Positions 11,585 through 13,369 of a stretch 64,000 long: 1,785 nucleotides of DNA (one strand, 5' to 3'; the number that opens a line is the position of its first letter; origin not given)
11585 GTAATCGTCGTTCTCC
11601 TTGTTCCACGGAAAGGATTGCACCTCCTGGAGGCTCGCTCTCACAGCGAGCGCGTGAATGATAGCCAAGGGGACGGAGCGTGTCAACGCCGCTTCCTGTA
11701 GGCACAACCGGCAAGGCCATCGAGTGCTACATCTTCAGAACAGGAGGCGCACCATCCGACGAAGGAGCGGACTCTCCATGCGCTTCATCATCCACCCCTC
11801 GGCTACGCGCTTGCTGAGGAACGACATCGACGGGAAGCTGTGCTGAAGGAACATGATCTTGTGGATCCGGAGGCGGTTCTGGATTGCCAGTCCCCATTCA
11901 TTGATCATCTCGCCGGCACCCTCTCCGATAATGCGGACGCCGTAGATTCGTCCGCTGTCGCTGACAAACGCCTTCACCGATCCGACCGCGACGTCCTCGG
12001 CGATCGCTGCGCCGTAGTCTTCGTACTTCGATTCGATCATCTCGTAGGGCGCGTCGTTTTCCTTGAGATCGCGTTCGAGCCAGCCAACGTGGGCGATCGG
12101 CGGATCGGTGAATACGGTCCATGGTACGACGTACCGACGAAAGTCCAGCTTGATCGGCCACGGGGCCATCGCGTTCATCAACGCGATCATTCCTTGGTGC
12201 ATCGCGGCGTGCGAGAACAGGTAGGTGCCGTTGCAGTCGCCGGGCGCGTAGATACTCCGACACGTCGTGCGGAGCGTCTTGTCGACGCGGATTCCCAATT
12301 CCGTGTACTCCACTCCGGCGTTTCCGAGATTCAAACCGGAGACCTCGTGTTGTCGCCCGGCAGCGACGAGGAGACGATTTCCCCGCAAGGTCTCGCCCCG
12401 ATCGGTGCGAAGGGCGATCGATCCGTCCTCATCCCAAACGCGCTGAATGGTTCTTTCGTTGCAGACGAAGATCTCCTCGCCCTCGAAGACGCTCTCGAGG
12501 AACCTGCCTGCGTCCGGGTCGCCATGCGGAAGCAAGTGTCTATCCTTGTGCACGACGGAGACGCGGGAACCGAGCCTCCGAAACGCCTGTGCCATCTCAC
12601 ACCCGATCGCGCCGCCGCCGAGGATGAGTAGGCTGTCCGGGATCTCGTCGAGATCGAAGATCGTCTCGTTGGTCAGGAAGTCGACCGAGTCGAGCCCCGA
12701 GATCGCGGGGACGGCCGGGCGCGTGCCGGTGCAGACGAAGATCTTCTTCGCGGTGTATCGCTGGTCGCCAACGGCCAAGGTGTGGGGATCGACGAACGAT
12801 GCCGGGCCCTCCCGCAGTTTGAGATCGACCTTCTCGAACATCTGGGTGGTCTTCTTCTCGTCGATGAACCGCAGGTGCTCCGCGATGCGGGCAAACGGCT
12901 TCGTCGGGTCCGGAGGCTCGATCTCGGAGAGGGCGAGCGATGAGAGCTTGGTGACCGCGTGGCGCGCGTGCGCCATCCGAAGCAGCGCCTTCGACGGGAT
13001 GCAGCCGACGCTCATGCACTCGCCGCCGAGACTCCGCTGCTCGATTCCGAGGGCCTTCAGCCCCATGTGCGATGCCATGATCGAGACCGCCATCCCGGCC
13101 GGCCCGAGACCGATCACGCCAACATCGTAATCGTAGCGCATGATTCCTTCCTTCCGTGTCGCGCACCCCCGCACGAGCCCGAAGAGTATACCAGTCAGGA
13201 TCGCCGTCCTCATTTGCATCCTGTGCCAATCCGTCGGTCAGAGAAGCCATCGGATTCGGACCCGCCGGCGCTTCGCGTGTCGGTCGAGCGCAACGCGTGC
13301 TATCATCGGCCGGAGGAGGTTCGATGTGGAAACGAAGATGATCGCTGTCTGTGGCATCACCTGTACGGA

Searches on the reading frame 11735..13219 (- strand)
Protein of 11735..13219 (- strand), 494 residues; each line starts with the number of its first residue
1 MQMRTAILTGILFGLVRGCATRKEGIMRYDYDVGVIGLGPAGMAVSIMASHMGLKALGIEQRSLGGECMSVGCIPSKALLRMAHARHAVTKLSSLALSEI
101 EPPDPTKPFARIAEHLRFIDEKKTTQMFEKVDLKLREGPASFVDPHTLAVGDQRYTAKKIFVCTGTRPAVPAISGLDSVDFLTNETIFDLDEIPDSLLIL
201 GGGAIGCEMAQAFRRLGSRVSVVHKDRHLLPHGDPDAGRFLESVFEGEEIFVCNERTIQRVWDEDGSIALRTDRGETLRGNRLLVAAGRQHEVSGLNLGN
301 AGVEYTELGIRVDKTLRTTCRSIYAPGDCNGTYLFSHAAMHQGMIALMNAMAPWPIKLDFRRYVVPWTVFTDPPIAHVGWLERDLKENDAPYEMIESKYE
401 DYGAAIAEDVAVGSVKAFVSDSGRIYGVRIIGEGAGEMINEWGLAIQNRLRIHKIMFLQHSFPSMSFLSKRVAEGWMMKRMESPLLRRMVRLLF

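Call 81: search_protein_families(library=pfam, proteins=[window:11735-13219:-], max_evalue=0.00001)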
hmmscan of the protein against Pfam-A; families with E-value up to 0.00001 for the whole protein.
window:11735-13219:- (494 aa): 5 families
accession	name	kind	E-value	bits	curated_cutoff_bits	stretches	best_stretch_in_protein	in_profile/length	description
PF07992.20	Pyr_redox_2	-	8.9e-49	166.9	26.1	1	31-343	1-291/291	Pyridine nucleotide-disulphide oxidoreductase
PF02852.28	Pyr_redox_dim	-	4.5e-18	65.9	25.3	1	365-466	1-103/110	Pyridine nucleotide-disulphide oxidoreductase, dimerisation domain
PF00070.33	Pyr_redox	-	6e-15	56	22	1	197-266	2-72/82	Pyridine nucleotide-disulphide oxidoreductase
PF13738.12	Pyr_redox_3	-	3.8e-10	39.9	30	1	152-298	120-276/305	Pyridine nucleotide-disulphide oxidoreductase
PF01134.28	GIDA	-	8.4e-06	25.5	22.1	0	32-97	1-64/391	Glucose inhibited division protein A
